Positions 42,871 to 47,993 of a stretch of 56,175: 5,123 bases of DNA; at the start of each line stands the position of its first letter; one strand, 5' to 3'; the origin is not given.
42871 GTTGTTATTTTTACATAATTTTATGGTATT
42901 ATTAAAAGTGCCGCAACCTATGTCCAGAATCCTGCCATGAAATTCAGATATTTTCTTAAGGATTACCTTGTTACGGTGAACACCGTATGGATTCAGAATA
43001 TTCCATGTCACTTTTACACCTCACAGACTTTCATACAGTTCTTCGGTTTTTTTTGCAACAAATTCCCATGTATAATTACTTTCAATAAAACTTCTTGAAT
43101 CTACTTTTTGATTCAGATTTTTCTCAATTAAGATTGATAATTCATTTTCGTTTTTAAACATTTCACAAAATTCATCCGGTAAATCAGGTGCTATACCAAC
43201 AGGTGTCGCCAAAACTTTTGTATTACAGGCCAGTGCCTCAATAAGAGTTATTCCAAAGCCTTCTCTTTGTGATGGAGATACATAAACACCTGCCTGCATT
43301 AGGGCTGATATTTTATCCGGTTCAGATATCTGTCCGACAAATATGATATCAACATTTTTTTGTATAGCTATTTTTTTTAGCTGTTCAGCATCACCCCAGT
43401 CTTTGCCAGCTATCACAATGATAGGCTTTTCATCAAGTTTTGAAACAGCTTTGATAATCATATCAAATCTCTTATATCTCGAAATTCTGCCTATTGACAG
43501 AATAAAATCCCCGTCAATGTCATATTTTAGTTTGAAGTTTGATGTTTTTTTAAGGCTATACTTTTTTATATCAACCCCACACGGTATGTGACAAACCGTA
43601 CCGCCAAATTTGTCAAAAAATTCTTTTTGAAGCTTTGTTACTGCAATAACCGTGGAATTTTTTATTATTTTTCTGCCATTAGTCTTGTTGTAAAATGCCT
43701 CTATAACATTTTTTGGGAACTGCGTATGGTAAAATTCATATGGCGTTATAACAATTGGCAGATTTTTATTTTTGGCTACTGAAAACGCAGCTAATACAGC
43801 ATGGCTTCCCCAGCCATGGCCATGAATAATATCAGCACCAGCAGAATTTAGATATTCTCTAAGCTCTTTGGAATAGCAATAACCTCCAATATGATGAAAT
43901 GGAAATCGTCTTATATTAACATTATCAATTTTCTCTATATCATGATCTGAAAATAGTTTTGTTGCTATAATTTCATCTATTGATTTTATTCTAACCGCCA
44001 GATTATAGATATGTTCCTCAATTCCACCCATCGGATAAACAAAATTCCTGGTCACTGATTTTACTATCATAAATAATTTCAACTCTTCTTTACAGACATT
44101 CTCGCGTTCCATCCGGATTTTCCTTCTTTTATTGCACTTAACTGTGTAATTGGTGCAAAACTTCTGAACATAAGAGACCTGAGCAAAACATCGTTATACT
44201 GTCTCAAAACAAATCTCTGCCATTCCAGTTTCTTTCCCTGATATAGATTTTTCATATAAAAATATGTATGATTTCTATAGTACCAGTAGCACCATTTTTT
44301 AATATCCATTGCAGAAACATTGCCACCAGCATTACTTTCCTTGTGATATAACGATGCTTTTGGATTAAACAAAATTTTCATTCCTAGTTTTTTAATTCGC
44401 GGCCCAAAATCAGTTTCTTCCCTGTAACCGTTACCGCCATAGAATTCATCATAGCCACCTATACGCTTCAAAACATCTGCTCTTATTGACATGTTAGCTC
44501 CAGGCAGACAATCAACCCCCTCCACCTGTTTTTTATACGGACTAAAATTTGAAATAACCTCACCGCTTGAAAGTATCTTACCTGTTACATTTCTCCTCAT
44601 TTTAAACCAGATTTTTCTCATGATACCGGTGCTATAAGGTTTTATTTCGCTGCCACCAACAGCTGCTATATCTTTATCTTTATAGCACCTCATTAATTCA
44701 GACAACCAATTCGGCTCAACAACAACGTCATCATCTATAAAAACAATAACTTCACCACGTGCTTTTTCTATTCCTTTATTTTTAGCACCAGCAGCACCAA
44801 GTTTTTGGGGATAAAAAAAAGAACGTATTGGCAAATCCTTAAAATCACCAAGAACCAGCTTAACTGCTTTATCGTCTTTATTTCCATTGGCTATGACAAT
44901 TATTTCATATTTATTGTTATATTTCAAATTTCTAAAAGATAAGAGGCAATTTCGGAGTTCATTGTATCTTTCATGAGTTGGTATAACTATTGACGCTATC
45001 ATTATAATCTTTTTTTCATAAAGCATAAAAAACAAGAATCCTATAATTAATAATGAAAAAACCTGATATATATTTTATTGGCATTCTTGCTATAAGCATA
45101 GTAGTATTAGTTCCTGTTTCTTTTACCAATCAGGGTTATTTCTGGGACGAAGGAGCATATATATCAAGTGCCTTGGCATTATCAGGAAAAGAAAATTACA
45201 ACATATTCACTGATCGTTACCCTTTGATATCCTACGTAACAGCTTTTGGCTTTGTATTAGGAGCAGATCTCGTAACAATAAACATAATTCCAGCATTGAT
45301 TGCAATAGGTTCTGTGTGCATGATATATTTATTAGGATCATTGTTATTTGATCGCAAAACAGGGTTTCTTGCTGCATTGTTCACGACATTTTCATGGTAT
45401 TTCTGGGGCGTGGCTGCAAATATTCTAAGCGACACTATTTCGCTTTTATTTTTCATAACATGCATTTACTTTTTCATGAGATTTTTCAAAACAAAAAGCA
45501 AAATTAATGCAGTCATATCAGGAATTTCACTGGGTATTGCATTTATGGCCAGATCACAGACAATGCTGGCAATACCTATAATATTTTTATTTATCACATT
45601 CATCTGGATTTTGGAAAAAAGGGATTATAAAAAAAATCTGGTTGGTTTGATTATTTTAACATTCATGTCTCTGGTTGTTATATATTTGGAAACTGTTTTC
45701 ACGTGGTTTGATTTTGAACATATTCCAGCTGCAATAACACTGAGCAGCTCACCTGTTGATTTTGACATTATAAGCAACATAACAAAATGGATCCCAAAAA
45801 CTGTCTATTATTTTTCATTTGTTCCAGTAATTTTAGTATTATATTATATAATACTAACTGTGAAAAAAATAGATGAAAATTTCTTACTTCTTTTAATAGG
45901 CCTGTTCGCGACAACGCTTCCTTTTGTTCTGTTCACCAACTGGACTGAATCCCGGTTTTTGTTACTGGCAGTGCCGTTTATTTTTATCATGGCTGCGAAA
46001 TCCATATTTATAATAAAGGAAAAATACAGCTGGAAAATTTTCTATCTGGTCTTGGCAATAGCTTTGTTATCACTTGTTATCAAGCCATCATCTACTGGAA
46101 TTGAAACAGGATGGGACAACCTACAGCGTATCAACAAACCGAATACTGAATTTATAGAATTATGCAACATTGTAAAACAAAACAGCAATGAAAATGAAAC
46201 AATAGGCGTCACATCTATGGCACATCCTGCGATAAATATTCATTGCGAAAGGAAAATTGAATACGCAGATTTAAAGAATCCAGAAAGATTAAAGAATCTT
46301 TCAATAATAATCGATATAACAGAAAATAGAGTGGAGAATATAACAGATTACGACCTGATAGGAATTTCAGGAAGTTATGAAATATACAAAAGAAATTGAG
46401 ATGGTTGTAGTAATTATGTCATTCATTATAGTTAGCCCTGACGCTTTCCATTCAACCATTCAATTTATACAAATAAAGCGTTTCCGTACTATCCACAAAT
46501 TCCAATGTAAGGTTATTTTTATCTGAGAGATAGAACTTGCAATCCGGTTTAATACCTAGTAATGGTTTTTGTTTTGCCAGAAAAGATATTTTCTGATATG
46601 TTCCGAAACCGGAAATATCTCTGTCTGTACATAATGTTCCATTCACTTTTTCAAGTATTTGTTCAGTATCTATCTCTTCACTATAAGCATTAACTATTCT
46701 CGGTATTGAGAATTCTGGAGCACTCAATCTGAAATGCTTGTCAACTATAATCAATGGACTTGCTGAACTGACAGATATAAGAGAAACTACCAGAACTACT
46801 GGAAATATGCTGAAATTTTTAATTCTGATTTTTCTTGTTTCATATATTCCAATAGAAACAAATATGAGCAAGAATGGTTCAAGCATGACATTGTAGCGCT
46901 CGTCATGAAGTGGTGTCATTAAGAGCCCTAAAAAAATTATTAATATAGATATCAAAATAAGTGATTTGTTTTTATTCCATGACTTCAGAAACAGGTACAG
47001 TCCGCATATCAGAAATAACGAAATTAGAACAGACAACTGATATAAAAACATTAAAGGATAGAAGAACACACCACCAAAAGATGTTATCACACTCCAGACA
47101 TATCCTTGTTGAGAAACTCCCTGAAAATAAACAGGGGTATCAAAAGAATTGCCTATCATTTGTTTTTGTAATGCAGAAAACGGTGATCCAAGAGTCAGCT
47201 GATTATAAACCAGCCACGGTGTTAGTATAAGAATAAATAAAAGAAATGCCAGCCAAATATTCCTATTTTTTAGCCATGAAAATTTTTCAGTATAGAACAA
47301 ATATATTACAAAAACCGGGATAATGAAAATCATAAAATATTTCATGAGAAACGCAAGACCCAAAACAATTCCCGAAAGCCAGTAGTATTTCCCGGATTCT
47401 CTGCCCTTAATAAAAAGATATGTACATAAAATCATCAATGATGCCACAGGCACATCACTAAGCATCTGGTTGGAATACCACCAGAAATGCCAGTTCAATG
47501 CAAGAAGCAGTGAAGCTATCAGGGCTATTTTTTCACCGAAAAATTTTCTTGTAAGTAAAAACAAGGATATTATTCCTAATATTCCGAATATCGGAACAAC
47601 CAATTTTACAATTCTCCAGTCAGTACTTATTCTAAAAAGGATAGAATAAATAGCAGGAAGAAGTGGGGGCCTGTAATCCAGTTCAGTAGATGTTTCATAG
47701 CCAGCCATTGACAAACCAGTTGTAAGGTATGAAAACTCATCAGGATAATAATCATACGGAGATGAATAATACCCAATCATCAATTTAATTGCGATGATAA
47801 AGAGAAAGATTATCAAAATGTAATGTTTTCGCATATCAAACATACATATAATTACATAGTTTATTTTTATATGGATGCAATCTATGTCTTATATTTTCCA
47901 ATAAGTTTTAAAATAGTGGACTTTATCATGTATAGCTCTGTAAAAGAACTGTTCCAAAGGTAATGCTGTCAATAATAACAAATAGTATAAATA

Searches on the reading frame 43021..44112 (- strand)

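Call 8: search_protein_families(library=pfam, proteins=[window:43021-44112:-], max_evalue=0.0001)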
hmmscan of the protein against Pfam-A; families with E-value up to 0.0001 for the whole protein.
window:43021-44112:- (363 aa): 4 families
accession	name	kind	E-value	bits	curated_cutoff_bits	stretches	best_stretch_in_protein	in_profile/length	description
PF00534.26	Glycos_transf_1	-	1.3e-25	90.3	26.4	1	193-311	7-130/172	Glycosyl transferases group 1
PF13692.12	Glyco_trans_1_4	-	1.4e-18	68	27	1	204-310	4-113/142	Glycosyl transferases group 1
PF13439.12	Glyco_transf_4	-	2.9e-11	44.1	28.5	1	28-183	1-169/170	Glycosyltransferase Family 4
PF20706.3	GT4-conflict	-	1.8e-06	27.6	26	1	198-314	194-323/385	Family 4 Glycosyltransferase in conflict systems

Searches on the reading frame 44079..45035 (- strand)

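Call 8: search_protein_families(library=pfam, proteins=[window:44079-45035:-], max_evalue=0.0001)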
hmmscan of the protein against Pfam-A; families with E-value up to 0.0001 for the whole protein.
window:44079-45035:- (318 aa): 6 families
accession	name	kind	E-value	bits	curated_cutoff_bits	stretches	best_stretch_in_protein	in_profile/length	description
PF00535.33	Glycos_transf_2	-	2e-24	86.8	23.3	1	15-191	1-166/168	Glycosyl transferase family 2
PF13641.12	Glyco_tranf_2_3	-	4.8e-14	53.4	27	1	15-232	4-212/230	Glycosyltransferase like family 2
PF10111.15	Glyco_tranf_2_2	-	2.6e-11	44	27.3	1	16-221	2-206/276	Glycosyltransferase like family 2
PF13632.12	Glyco_trans_2_3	-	1.6e-08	35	27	1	96-279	1-158/198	Glycosyl transferase family group 2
PF13506.12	Glyco_transf_21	-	4.5e-07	29.9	21.7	1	87-198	24-123/174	Glycosyl transferase family 21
PF13712.12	Glyco_tranf_2_5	-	7.6e-06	26.2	27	1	82-197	42-153/210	Glycosyltransferase like family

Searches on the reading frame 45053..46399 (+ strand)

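Call 8: search_protein_families(library=pfam, proteins=[window:45053-46399:+], max_evalue=0.0001)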
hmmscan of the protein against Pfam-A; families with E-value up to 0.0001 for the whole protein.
window:45053-46399:+ (448 aa): 1 family
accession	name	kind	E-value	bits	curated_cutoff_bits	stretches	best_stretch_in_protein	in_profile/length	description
PF13231.12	PMT_2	-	3.4e-12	47.3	26.1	1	57-210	4-159/160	Dolichyl-phosphate-mannose-protein mannosyltransferase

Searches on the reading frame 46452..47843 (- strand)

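Call 22: search_protein_families(library=ncbifam, proteins=[window:46452-47843:-], max_evalue=0.00001)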
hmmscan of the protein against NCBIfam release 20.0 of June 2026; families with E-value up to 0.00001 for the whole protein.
window:46452-47843:- (463 aa): 2 families
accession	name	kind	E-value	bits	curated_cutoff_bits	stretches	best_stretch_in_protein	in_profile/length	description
NF047440.1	LA3751_2_3_fam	subfamily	6.5e-07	28.5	200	1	59-357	82-378/460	LA_3751/LA_3752 family putative glycosyltransferase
TIGR03663.1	TIGR03663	subfamily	8.6e-07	28.3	126.25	1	57-312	46-312/435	flippase activity-associated protein Agl23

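Call 73: search_protein_families(library=pfam, proteins=[window:46452-47843:-], max_evalue=0.001)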
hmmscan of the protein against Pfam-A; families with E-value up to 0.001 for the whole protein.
window:46452-47843:- (463 aa): 3 families
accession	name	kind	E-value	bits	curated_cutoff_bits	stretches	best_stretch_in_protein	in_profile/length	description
PF13231.12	PMT_2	-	4.9e-20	72.8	26.1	1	58-213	2-160/160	Dolichyl-phosphate-mannose-protein mannosyltransferase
PF02366.24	PMT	-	2.7e-05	24.3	22.7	1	90-215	97-235/245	Dolichyl-phosphate-mannose-protein mannosyltransferase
PF03901.23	Glyco_transf_22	-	0.00021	21.1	23.8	0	76-207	80-214/414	Alg9-like mannosyltransferase family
